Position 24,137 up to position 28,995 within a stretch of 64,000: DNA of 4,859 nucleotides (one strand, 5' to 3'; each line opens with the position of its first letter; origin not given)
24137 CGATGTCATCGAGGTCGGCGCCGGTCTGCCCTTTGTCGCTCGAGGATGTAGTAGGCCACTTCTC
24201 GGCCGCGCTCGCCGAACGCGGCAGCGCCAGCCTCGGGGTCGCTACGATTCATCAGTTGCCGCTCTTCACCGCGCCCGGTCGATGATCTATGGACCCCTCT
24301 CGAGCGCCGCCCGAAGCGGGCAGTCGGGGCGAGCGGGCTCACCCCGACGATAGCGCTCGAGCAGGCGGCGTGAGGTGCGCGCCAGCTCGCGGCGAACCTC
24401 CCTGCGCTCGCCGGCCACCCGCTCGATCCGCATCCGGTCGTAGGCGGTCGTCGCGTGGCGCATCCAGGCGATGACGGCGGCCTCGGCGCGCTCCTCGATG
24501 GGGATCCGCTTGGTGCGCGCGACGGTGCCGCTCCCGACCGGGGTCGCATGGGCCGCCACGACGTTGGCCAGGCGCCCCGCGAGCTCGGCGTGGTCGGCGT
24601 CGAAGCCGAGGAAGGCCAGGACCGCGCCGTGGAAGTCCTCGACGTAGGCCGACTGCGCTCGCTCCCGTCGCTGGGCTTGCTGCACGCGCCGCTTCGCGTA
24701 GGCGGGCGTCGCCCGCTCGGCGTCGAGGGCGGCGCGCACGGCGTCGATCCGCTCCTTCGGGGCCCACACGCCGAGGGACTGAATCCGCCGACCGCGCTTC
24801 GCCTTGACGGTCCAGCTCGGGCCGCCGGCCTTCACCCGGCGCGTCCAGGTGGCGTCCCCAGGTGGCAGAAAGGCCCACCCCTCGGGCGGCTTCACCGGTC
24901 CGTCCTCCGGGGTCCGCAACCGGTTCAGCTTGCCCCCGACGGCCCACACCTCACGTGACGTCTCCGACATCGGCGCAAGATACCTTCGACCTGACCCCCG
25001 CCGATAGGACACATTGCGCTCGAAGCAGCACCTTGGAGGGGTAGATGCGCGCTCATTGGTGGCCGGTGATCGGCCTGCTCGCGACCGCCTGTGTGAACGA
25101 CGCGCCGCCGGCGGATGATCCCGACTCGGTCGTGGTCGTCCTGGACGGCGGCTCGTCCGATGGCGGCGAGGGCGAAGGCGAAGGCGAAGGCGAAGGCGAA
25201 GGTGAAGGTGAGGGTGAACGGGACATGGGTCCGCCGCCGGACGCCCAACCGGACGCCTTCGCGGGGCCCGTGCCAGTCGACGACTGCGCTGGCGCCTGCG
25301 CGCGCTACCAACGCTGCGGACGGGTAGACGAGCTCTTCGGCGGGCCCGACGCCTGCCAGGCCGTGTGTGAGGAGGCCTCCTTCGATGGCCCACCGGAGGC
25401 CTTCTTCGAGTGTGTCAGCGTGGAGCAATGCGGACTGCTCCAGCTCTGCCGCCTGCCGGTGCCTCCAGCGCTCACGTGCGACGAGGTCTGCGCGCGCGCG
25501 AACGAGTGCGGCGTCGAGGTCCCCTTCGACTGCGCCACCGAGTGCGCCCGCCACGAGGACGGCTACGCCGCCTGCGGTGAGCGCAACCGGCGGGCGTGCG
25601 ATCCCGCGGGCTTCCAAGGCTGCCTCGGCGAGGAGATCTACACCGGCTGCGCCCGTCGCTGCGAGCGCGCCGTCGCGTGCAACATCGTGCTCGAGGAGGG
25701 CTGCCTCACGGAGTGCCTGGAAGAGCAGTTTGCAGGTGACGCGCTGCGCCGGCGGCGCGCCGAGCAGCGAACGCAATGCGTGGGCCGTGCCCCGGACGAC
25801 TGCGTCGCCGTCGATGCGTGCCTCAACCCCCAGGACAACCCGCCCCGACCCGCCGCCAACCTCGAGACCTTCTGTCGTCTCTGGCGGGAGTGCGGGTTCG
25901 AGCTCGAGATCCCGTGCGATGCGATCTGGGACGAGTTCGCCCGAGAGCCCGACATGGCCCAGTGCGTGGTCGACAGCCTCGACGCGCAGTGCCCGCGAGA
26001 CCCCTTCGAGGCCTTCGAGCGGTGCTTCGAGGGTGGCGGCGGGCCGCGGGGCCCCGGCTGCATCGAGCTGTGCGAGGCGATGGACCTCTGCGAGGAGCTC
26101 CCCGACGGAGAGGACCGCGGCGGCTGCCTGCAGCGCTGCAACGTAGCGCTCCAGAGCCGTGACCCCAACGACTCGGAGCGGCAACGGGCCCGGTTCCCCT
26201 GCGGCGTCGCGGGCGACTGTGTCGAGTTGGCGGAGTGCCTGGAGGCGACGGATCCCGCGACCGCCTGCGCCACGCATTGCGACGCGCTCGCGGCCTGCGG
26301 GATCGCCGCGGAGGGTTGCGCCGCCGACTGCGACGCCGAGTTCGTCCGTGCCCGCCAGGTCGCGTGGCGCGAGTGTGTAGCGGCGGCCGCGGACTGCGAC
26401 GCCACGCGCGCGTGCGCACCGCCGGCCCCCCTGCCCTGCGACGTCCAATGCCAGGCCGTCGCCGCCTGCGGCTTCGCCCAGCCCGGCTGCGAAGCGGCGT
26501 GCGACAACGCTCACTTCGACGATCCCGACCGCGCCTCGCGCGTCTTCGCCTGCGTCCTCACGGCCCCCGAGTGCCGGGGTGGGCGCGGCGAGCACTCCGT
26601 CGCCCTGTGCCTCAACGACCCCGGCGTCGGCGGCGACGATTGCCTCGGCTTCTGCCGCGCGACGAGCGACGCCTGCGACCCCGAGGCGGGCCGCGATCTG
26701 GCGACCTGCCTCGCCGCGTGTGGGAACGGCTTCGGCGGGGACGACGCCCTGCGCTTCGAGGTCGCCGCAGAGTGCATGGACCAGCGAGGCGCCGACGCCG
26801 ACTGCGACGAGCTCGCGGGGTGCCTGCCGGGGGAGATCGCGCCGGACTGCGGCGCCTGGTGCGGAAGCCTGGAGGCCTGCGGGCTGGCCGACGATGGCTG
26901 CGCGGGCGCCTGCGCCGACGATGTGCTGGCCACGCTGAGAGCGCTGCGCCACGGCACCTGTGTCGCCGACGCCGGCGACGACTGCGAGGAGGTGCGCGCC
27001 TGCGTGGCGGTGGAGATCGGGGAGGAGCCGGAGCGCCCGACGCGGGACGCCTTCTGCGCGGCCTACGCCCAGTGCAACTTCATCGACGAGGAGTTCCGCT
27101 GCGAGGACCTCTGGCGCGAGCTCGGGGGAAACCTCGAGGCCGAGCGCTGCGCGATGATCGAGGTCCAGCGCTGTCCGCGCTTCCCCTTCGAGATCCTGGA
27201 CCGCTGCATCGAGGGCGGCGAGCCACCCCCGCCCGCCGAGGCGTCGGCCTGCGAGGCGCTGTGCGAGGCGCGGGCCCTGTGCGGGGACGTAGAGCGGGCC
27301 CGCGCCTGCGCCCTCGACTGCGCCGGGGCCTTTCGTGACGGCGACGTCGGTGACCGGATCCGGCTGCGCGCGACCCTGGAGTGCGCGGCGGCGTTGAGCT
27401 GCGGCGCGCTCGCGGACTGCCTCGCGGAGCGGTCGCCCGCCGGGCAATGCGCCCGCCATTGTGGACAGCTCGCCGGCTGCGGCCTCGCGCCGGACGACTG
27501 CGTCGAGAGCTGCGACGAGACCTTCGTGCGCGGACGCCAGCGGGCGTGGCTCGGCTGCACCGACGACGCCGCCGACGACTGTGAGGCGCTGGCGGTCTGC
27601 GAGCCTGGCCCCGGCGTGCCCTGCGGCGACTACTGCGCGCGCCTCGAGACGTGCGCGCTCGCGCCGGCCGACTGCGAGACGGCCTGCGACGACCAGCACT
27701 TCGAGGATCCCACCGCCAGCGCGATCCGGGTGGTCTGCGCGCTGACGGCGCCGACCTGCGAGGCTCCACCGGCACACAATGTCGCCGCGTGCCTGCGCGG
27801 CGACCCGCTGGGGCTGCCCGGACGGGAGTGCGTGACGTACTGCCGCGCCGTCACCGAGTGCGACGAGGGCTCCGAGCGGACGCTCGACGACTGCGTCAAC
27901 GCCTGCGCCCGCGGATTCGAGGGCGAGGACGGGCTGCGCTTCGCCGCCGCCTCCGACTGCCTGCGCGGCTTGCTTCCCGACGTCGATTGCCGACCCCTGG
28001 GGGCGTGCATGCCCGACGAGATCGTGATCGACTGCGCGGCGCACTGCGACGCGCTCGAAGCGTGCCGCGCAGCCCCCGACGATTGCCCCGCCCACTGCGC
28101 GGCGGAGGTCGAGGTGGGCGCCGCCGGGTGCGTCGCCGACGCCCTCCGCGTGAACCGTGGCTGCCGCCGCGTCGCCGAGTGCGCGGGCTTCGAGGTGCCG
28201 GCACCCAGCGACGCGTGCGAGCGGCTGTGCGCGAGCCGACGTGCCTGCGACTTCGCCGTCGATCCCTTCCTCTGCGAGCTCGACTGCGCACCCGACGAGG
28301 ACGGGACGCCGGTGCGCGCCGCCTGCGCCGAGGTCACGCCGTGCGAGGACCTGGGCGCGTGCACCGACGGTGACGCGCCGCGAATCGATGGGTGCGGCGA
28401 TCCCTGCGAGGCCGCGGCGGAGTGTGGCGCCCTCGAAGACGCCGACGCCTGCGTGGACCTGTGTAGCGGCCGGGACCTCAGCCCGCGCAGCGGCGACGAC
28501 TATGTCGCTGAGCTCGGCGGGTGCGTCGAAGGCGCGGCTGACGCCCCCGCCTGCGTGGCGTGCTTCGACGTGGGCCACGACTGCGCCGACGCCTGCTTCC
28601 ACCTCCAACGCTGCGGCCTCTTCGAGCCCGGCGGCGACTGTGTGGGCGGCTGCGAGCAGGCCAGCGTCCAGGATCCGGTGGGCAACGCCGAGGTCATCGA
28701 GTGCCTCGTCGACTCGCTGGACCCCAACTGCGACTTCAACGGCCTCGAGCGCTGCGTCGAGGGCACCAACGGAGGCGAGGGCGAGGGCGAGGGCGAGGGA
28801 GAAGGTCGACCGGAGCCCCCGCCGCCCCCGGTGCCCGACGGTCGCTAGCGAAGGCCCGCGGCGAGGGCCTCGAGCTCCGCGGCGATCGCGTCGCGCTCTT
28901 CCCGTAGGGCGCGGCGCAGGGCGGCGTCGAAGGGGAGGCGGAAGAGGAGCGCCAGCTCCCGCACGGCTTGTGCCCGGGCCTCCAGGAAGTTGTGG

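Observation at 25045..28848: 1,267-aa cysteine-rich lipoprotein built from tandem modules of about 330 aa with about 40 Cys each, capped by (Gly-Glu)n linkers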

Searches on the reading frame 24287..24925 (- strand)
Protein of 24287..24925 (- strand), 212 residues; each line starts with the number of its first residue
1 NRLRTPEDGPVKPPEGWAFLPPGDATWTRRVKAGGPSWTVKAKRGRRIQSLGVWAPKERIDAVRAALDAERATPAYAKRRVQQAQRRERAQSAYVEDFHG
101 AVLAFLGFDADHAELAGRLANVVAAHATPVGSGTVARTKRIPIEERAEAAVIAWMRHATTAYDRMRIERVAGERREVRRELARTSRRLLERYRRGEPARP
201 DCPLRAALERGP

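Call 15: search_protein_families(library=pfam, proteins=[window:24287-24925:-], max_evalue=0.001)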
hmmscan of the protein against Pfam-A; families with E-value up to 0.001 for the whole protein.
window:24287-24925:- (212 aa): 1 family
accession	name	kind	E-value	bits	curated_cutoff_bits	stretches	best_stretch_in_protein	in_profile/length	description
PF10056.14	DUF2293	-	1.5e-19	70.4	25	1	112-193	6-85/85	Uncharacterized conserved protein (DUF2293)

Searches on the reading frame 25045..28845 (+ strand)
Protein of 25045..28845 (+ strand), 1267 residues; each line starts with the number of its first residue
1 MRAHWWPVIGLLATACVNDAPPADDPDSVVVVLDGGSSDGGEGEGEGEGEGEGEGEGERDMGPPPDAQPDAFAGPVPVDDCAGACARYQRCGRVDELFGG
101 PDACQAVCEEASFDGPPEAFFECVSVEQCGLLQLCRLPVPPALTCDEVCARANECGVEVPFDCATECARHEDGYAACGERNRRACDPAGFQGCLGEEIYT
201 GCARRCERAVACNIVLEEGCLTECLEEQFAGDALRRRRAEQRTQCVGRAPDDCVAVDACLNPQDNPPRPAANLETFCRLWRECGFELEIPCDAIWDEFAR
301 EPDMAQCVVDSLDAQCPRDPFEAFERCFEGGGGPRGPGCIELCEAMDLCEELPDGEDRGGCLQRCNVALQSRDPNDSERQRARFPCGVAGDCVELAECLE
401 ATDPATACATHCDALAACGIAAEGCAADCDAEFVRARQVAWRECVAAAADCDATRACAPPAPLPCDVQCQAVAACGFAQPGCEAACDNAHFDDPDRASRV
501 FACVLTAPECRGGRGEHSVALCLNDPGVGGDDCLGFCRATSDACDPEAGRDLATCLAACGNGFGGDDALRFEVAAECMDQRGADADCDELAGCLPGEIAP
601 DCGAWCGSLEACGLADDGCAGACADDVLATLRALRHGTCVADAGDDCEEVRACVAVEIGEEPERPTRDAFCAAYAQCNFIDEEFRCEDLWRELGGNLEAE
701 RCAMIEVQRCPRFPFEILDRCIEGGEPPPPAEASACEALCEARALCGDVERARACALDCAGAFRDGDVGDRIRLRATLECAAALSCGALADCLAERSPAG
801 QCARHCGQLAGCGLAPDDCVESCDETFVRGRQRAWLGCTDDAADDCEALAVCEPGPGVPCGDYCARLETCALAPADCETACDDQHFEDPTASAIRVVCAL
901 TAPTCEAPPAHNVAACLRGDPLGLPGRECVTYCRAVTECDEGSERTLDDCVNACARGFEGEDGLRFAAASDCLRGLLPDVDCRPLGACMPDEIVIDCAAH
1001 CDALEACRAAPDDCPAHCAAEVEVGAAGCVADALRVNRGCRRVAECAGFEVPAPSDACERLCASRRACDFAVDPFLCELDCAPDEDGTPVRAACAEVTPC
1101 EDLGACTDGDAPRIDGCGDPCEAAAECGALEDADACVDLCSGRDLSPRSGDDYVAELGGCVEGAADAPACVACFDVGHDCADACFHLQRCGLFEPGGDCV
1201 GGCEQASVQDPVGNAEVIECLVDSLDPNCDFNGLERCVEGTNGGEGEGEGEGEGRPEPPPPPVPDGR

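Call 5: search_protein_families(library=pfam, proteins=[window:25045-28845:+], max_evalue=1)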
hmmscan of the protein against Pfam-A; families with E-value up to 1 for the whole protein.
window:25045-28845:+ (1267 aa): 0 families

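Call 6: search_protein_families(library=ncbifam, proteins=[window:25045-28845:+], max_evalue=1)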
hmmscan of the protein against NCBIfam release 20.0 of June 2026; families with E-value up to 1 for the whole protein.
window:25045-28845:+ (1267 aa): 0 families

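Call 12: find_homologous_proteins(query=window:25045-28845:+, max_evalue=0.001)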
Query window:25045-28845:+ (1267 aa): 30 proteins with E <= 0.001 among 8000 candidates.
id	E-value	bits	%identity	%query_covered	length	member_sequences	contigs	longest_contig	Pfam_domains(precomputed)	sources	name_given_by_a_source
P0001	0.0e+0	2730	100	95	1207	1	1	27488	-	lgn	-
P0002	0.0e+0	1705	64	98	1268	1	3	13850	-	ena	-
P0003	1.3e-229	783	42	75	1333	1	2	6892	-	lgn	-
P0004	2.1e-227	776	42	75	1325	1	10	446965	-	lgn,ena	-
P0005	7.7e-226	771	43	90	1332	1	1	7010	-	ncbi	-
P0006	2.1e-207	710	40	79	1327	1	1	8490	-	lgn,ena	-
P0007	2.2e-205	703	39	94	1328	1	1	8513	-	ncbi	-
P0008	1.1e-201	691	41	87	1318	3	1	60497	-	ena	-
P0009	2.2e-201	690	46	78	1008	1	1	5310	-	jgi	jgi:hypothetical protein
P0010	6.8e-201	688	35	99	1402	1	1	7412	-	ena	-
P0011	1.2e-198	681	41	88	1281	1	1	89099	-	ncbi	ncbi:MAG: hypothetical protein R3F60_27105 [bacterium]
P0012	7.7e-197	675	39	95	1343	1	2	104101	-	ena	-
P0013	5.8e-184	632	41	87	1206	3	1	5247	-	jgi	-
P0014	2.9e-182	627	39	88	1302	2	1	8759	-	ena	-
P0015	1.2e-165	572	39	92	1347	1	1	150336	-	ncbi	-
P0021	3.4e-141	491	36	64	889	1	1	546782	-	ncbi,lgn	ncbi:MAG: hypothetical protein ACE366_07650 [Bradymonadia bacterium]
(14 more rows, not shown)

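Call 13: search_solved_structures(query=window:25045-28845:+, max_evalue=10)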
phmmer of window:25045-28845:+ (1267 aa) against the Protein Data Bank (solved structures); distinct sequences matched with E-value up to 10: 2.
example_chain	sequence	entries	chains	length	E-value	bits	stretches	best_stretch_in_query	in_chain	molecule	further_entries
5opt_n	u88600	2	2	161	1.4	9.5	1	29-64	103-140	40S ribosomal protein S10, putative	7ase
7xbx_R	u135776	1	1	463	3.5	8.3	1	19-85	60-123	Processed fractalkine,CX3C chemokine receptor 1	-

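Call 25: find_encoding_contigs(protein=P0004, flank=10000, max_places=2)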
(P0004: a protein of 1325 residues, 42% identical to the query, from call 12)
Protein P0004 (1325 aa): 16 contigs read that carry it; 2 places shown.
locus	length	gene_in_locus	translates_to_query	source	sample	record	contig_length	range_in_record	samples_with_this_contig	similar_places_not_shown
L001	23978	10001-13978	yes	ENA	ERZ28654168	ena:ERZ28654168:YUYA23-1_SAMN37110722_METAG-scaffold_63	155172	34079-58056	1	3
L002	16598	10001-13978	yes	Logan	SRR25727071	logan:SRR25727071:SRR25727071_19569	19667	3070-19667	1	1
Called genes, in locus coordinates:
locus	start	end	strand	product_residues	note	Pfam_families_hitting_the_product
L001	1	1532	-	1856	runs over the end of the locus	PF00069:Pkinase, PF07714:PK_Tyr_Ser-Thr, PF13191:AAA_16, PF01590:GAF (weak), PF13185:GAF_2, PF00512:HisKA, PF02518:HATPase_c, PF00072:Response_reg, +1 more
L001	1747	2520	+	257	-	-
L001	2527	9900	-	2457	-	PF25794:SACS (weak), PF01841:Transglut_core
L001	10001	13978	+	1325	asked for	-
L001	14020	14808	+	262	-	PF08486:SpoIID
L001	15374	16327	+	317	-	PF00561:Abhydrolase_1, PF02089:Palm_thioest (weak), PF12697:Abhydrolase_6 (weak)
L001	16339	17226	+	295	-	PF03280:Lipase_chap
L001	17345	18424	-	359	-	-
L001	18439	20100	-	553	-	-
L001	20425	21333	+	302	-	PF00072:Response_reg, PF00990:GGDEF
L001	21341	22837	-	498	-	PF00282:Pyridoxal_deC, PF01212:Beta_elim_lyase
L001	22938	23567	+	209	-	PF01135:PCMT (faint)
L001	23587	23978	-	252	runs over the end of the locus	PF00117:GATase, PF07722:Peptidase_C26 (faint)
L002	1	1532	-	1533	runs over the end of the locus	?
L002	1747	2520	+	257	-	-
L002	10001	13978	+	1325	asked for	-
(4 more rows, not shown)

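Call 26: find_encoding_contigs(protein=P0021, flank=10000, max_places=1)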
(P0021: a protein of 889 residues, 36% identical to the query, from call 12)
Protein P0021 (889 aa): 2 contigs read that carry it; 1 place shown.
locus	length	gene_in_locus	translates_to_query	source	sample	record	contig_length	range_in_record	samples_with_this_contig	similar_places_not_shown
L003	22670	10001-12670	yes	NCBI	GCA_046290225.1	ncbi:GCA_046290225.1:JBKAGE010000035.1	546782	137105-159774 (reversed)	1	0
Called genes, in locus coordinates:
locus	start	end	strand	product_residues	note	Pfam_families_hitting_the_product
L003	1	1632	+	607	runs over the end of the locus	PF04069:OpuAC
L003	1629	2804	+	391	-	PF13528:Glyco_trans_1_3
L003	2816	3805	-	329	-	-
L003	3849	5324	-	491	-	PF00072:Response_reg, PF00990:GGDEF, PF00563:EAL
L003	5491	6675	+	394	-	-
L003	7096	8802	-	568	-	-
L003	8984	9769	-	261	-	-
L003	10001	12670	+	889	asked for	-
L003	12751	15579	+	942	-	PF05547:Peptidase_M6, PF20773:InhA-like_MAM, PF20774:InhA-like_VEG (weak)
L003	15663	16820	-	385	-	PF12323:HTH_OrfB_IS605, PF01385:OrfB_IS605, PF07282:Cas12f1-like_TNB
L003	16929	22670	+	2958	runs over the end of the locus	-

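Call 27: find_encoding_contigs(protein=P0015, flank=10000, max_places=1)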
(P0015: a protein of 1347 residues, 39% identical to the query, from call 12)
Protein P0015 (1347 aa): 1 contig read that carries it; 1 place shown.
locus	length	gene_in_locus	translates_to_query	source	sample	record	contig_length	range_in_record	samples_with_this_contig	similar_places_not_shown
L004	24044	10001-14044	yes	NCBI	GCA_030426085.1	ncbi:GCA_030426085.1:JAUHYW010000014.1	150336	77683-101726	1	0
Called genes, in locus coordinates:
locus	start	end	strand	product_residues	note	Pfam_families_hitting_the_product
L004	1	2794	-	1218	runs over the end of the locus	-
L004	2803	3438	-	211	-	PF08747:BrxB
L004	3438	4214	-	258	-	-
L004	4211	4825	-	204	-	PF26412:BrxE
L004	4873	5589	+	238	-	-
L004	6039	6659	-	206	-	PF01885:PTS_2-RNA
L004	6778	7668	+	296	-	PF00126:HTH_1, PF03466:LysR_substrate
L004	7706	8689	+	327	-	-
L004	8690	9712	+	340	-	-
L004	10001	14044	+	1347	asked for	-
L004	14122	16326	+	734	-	-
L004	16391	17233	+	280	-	-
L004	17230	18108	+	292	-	-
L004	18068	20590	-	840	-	PF00270:DEAD (weak), PF00271:Helicase_C, PF08482:HrpB_C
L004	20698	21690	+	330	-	-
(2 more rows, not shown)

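Call 28: find_encoding_contigs(protein=P0002, flank=10000, max_places=1)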
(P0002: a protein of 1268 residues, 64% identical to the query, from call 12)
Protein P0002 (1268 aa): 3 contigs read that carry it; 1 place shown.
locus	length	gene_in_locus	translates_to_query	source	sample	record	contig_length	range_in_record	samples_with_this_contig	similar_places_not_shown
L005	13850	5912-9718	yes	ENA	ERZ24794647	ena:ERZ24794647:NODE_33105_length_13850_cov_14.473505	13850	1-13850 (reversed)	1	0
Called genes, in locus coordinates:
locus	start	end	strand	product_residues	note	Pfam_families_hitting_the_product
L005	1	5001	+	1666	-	?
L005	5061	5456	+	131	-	-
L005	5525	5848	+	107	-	PF07238:PilZ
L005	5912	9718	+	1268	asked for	-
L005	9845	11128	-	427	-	PF01553:Acyltransferase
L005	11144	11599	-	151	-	-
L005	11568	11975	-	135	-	PF13279:4HBT_2, PF03061:4HBT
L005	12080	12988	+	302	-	-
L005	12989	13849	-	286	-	?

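Call 42: find_related_loci(query=window:25045-28845:+, collection=genome_contigs, flank=6000)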
Query window:25045-28845:+ (1267 aa) in genome_contigs; peptide patterns used: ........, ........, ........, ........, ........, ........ (x = any residue, [..] = any of these).
18 stretches matched a pattern, but none encodes a relative of the query by tblastn (E <= 1e-3).
